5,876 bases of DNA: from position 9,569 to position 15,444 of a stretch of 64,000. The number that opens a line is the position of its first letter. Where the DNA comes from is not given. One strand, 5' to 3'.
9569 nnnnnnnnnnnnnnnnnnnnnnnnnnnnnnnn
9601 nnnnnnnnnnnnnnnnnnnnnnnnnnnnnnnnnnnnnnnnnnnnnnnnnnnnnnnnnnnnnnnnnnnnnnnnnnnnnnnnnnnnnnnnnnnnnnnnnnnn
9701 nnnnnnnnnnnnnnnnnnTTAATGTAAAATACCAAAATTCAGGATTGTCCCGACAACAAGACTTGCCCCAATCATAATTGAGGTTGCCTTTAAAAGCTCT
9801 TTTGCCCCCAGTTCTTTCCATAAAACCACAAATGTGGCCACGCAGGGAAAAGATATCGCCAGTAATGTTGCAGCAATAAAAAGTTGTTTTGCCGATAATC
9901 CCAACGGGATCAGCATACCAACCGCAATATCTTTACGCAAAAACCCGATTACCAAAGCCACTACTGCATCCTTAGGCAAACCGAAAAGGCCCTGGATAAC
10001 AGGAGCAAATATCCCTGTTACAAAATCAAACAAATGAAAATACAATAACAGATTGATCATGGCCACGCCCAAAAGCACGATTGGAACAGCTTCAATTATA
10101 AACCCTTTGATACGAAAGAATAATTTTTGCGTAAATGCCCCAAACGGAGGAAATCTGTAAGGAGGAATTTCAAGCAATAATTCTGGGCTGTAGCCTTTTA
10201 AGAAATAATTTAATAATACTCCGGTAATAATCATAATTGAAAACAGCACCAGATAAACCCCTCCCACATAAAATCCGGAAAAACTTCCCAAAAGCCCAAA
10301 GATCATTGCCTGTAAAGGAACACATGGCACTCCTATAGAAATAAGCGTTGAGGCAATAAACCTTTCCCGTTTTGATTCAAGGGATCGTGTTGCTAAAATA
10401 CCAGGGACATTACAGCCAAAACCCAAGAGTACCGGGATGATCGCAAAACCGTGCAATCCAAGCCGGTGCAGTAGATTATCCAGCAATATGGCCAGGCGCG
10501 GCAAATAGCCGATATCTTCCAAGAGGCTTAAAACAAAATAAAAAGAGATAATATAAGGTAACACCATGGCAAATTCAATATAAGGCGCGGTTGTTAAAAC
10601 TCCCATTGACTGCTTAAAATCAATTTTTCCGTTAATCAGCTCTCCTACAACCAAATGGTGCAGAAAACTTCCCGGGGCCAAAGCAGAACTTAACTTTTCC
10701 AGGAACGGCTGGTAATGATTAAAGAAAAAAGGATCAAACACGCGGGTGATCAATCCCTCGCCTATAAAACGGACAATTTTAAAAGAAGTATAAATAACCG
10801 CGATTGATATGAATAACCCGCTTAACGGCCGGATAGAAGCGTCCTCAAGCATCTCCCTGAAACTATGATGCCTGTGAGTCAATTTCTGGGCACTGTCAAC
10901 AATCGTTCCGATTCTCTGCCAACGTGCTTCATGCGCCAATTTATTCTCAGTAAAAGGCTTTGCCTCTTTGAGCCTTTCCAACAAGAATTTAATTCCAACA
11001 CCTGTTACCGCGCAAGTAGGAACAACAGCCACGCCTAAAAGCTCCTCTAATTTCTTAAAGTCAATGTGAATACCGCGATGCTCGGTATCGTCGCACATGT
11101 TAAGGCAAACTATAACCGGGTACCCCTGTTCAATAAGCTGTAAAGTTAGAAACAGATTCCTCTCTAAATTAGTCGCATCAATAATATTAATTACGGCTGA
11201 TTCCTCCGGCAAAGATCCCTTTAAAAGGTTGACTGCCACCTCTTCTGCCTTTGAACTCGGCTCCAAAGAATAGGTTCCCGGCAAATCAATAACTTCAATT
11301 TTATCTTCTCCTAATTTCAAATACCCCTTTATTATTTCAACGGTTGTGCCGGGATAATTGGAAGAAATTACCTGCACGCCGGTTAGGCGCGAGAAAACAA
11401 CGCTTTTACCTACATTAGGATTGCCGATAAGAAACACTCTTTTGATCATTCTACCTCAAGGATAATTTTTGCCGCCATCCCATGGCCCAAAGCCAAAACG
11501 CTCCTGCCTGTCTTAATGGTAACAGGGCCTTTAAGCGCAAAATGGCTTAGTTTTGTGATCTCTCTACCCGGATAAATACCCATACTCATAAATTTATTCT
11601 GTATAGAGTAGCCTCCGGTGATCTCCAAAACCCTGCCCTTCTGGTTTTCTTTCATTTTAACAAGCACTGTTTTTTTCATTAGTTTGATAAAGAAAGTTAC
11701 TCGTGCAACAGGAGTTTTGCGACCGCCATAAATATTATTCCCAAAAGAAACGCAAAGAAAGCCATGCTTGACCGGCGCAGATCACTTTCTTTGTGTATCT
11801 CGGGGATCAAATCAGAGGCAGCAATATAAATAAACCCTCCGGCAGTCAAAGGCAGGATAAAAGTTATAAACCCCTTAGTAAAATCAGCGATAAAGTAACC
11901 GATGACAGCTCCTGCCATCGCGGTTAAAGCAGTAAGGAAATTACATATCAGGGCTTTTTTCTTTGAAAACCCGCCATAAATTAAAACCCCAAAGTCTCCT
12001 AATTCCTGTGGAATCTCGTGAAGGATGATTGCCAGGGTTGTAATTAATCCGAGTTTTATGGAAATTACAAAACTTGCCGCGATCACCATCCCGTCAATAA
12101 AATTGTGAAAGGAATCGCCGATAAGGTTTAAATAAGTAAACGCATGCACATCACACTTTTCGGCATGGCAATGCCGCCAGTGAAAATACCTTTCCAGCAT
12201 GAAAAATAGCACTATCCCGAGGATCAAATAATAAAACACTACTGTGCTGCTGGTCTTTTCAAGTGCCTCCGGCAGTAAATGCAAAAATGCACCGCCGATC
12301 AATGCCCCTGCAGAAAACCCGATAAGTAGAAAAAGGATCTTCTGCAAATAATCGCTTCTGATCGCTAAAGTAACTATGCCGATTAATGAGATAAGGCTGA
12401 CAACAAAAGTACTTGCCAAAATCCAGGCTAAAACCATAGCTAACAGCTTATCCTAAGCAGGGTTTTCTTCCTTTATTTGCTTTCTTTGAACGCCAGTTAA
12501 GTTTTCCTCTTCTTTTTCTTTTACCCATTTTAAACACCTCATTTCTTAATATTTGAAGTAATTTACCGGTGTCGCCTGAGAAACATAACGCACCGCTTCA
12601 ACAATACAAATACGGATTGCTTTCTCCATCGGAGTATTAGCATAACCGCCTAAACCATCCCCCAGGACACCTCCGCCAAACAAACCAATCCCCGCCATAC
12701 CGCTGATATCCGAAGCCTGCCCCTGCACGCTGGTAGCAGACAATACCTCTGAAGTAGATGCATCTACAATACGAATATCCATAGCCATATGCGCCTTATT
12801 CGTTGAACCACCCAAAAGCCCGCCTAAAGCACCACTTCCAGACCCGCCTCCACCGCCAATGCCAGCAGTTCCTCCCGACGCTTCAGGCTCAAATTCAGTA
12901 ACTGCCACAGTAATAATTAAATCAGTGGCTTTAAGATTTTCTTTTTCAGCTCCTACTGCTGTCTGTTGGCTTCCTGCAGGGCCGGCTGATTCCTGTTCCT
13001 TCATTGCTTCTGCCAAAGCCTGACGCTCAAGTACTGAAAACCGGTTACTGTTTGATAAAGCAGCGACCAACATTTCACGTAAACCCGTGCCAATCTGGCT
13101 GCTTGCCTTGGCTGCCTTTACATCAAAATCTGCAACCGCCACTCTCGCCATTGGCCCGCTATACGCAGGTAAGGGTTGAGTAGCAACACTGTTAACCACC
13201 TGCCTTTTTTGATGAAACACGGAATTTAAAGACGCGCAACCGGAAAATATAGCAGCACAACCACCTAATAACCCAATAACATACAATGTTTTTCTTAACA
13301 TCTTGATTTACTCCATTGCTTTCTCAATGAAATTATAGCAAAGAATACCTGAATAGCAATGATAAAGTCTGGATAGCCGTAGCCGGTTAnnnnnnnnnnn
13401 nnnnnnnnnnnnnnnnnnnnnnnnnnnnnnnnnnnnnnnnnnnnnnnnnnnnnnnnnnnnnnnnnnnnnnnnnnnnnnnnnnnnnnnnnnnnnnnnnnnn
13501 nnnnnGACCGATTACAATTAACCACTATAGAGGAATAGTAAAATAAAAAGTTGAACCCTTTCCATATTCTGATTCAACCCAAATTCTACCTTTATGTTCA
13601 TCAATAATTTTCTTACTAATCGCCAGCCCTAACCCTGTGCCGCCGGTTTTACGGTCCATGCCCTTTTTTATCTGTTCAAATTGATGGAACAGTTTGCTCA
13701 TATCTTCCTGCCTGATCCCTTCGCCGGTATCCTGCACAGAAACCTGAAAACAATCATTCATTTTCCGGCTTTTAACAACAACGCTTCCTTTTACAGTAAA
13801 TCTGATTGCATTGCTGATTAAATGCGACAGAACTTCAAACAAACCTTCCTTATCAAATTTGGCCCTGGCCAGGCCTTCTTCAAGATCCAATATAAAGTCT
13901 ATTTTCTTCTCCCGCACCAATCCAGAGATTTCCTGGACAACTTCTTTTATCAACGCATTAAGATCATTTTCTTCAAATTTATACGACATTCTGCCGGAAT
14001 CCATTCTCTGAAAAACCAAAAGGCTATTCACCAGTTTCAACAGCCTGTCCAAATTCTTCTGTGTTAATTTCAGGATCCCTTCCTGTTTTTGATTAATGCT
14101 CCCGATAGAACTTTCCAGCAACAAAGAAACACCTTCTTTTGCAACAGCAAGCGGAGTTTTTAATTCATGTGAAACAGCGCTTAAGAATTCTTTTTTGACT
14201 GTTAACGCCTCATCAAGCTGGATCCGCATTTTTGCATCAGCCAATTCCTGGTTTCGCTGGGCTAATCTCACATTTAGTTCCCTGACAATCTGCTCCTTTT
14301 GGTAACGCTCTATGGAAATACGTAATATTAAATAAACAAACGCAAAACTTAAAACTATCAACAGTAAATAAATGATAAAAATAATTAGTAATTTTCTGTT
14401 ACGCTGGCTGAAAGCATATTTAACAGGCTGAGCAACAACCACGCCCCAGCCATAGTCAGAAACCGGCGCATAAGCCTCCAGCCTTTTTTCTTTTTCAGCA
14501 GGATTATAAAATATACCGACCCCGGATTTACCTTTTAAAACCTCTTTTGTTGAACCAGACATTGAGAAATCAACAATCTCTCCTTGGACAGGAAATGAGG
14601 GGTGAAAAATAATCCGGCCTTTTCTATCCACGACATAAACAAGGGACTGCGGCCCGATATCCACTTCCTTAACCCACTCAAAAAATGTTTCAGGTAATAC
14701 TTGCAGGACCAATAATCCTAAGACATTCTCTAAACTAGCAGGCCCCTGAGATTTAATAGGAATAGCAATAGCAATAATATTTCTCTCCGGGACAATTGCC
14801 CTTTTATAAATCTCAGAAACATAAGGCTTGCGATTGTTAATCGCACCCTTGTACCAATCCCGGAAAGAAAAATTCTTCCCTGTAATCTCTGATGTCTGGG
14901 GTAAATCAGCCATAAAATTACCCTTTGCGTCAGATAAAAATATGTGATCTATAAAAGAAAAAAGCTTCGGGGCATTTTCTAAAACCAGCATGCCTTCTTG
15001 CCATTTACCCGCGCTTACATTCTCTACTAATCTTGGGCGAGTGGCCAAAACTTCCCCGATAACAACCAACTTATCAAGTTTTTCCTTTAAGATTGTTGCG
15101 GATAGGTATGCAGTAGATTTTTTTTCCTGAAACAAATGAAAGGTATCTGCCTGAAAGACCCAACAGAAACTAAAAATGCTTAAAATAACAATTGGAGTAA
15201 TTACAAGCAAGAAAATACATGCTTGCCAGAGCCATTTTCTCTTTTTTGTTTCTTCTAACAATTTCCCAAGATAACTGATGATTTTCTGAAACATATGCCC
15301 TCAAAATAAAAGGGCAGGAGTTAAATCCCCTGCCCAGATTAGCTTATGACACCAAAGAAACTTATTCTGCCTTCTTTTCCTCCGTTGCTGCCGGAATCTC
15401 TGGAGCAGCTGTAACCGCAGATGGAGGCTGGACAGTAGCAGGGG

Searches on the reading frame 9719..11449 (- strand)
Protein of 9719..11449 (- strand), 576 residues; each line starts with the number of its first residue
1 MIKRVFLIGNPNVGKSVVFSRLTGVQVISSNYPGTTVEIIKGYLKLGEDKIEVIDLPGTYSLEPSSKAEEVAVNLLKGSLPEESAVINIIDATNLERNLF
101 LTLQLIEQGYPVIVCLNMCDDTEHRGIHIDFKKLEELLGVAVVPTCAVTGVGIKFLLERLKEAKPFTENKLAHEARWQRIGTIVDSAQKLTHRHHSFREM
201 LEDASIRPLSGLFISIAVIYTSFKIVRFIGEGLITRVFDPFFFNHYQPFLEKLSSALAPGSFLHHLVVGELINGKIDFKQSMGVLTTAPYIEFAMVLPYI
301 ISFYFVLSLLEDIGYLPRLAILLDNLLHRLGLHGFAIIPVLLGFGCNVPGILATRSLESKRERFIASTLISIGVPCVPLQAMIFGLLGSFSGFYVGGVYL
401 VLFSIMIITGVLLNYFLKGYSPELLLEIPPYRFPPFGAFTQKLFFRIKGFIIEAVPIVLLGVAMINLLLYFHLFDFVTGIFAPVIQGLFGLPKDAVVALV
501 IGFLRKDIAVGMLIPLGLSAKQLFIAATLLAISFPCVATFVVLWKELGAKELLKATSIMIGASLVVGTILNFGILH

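Call 48: search_protein_families(library=pfam, proteins=[window:9719-11449:-], max_evalue=0.00001)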
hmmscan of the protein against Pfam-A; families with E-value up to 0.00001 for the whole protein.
window:9719-11449:- (576 aa): 4 families
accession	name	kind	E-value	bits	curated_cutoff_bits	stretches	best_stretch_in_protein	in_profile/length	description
PF02421.24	FeoB_N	-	2e-52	177.3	27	1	4-158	2-154/156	Ferrous iron transport protein B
PF07670.19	Gate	-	1e-30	106.7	29.6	2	294-390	2-104/104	Nucleoside recognition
PF01926.29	MMR_HSR1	-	2.2e-18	66.9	21.9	1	4-117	1-112/113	50S ribosome-binding GTPase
PF07664.17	FeoB_C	-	1.2e-08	35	26.6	1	397-444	3-52/54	Ferrous iron transport protein B C terminus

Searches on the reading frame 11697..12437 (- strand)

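Call 49: search_protein_families(library=pfam, proteins=[window:11697-12437:-], max_evalue=0.00001)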
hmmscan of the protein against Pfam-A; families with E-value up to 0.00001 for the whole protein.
window:11697-12437:- (246 aa): 1 family
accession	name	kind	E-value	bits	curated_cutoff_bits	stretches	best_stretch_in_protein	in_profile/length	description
PF02535.28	Zip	-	2.1e-45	155.8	35.1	2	95-239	172-321/323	ZIP Zinc transporter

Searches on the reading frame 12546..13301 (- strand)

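Call 49: search_protein_families(library=pfam, proteins=[window:12546-13301:-], max_evalue=0.00001)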
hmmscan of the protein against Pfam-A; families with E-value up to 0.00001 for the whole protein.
window:12546-13301:- (251 aa): 1 family
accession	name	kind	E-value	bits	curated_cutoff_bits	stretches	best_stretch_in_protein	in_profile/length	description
PF03783.19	CsgG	-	6.8e-32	110.9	20.8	1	52-242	10-199/210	Curli production assembly/transport component CsgG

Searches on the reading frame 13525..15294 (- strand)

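Call 49: search_protein_families(library=pfam, proteins=[window:13525-15294:-], max_evalue=0.00001)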
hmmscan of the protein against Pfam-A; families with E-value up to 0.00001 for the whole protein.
window:13525-15294:- (589 aa): 3 families
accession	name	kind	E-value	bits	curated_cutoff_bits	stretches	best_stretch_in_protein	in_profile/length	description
PF02518.31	HATPase_c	-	6.6e-28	97.8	26.4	1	481-589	2-109/111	Histidine kinase-, DNA gyrase B-, and HSP90-like ATPase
PF02743.24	dCache_1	-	2e-23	83.6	45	1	61-287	14-239/240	Cache domain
PF00512.31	HisKA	-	6.1e-13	49.1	26.9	1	367-434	2-66/66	His Kinase A (phospho-acceptor) domain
